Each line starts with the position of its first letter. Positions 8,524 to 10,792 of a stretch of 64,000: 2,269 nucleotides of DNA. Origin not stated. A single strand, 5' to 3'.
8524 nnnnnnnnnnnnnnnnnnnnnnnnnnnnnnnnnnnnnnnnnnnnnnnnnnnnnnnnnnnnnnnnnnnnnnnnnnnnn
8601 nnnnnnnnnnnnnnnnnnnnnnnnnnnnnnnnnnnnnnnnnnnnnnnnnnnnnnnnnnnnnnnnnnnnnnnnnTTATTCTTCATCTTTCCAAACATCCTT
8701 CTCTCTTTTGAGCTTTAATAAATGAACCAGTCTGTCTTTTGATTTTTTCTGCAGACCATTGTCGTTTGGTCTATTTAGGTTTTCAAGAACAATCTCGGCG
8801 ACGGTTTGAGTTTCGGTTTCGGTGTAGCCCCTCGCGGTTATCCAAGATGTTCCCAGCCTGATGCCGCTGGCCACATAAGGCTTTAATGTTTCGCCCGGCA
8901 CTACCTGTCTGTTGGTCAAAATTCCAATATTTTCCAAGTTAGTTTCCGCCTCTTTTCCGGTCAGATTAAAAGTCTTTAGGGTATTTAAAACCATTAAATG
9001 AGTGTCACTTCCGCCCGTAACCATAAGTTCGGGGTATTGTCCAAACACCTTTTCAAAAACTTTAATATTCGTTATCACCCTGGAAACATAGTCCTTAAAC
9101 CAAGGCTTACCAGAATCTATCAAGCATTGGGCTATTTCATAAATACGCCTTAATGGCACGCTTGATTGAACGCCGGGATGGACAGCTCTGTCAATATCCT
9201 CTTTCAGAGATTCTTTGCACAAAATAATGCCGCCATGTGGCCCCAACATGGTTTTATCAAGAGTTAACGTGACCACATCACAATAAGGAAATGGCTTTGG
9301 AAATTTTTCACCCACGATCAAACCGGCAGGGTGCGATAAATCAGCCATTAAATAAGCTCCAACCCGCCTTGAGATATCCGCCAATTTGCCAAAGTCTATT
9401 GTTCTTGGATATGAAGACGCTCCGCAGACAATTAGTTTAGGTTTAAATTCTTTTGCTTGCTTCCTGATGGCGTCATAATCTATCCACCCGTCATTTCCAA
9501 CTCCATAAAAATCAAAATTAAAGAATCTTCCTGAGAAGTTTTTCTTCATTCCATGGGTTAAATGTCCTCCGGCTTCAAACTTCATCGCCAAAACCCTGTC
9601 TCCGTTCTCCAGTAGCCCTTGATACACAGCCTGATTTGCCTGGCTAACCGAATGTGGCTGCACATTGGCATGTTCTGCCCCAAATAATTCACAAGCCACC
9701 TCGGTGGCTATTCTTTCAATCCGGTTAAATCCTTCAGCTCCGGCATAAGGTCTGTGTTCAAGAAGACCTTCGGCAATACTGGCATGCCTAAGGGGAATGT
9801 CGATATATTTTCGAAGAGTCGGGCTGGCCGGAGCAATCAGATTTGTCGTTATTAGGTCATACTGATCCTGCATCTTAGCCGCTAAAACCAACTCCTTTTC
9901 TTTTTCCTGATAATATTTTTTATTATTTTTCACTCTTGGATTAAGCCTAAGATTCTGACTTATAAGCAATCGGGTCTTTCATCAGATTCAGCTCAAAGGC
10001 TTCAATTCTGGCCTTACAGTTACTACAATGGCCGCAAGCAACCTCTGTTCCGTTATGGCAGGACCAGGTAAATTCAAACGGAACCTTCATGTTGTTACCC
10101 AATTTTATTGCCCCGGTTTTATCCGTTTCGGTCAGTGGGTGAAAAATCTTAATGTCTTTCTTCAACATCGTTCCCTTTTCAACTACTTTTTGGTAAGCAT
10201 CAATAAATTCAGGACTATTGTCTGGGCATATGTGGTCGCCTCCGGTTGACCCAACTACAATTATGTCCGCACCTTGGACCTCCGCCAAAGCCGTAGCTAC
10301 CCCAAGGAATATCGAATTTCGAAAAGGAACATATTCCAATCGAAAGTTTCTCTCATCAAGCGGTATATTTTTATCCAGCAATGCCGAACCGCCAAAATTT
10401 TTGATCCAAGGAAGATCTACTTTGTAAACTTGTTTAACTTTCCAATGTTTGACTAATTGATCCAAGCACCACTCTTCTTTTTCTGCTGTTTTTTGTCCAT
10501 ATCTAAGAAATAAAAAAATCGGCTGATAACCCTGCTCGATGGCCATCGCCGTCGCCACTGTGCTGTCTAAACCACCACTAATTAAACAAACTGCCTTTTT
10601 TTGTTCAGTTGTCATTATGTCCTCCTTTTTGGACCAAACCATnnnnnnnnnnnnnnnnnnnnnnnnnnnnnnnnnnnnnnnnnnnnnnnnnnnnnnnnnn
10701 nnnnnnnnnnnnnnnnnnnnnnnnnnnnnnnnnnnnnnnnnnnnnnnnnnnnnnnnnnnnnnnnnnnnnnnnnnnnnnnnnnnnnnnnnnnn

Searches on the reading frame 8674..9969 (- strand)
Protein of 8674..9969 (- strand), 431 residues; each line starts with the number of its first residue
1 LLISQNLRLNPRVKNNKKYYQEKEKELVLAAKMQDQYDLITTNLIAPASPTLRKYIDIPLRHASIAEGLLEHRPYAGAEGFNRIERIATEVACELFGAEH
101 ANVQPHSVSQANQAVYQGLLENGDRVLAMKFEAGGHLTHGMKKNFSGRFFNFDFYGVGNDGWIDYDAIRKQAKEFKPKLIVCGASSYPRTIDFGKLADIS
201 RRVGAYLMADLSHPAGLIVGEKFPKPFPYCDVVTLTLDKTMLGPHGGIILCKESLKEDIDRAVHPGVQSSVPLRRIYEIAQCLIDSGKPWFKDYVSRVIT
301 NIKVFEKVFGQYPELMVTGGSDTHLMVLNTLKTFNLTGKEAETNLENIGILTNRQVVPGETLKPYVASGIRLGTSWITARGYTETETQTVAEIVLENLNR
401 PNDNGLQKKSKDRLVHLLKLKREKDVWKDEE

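Call 18: search_protein_families(library=pfam, proteins=[window:8674-9969:-], max_evalue=0.001)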
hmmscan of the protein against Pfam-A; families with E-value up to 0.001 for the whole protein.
window:8674-9969:- (431 aa): 1 family
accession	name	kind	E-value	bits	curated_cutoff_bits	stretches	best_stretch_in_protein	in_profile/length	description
PF00464.25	SHMT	-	3.6e-91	306.2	27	1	65-394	48-399/399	Serine hydroxymethyltransferase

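Call 92: search_protein_families(library=ncbifam, proteins=[window:8674-9969:-], max_evalue=0.01)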
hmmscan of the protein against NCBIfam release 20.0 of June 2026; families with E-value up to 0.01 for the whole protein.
window:8674-9969:- (431 aa): 4 families
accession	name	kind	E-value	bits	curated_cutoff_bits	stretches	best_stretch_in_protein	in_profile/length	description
NF000586.1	PRK00011.1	subfamily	3.2e-110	368.6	335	1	65-417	44-397/404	serine hydroxymethyltransferase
NF010094.0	PRK13580.1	equivalog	7.1e-83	278.9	735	2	124-404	169-451/496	glycine hydroxymethyltransferase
TIGR04506.1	F_threo_transal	equivalog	1.8e-23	83.2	650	1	70-403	61-386/609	fluorothreonine transaldolase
TIGR00858.1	bioF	equivalog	0.0067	15.2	426.45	0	108-257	90-239/365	8-amino-7-oxononanoate synthase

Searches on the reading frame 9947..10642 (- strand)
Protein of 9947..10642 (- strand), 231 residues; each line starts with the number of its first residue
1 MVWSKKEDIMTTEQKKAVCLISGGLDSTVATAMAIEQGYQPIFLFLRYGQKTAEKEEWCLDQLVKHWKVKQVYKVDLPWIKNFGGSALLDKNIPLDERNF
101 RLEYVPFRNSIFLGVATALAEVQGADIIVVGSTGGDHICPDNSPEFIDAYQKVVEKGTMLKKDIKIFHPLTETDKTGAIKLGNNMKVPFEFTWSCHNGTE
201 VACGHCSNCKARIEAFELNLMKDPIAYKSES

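Call 18: search_protein_families(library=pfam, proteins=[window:9947-10642:-], max_evalue=0.001)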
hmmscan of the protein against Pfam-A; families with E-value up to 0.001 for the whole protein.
window:9947-10642:- (231 aa): 3 families
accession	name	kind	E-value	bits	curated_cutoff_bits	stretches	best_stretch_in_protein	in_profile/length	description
PF06508.19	QueC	-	7.9e-52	176.2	22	1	16-218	1-208/210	Queuosine biosynthesis protein QueC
PF02568.20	ThiI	-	3.7e-09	36.9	20.5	1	14-135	3-119/197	Thiamine biosynthesis protein (ThiI)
PF03054.22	tRNA_Me_trans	-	0.0003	21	20.6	1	16-57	2-43/202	tRNA methyl transferase HUP domain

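Call 92: search_protein_families(library=ncbifam, proteins=[window:9947-10642:-], max_evalue=0.01)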
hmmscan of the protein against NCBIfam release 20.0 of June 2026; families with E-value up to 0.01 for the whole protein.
window:9947-10642:- (231 aa): 9 families
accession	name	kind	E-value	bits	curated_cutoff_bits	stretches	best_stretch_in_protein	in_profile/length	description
TIGR00364.1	TIGR00364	equivalog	4.1e-41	140.8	150.3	1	17-212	1-201/201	7-cyano-7-deazaguanine synthase QueC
NF008317.0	PRK11106.1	equivalog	1.9e-17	63.4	378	1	15-217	2-211/231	7-cyano-7-deazaguanine synthase QueC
NF041925.1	QatC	equivalog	7.1e-10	38.3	280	1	5-76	91-162/398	Qat anti-phage system QueC-like protein QatC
TIGR00342.1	TIGR00342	equivalog_domain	1.2e-08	34.5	264.5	1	14-133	172-285/373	tRNA uracil 4-sulfurtransferase ThiI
NF001138.1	PRK00143.1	equivalog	3.1e-06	26.4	284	1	18-71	3-57/345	tRNA 2-thiouridine(34) synthase MnmA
NF006222.0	PRK08349.1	subfamily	6e-05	23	251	1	16-135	2-116/198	hypothetical protein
TIGR00420.1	trmU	equivalog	0.0011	17.9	236.95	1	15-62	1-51/351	tRNA 2-thiouridine(34) synthase MnmA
TIGR00552.1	nadE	equivalog_domain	0.0049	16.1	63.65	0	7-70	15-80/251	NAD(+) synthase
NF010587.0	PRK13980.1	equivalog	0.0086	15.3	255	0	7-52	24-70/267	NAD+ synthase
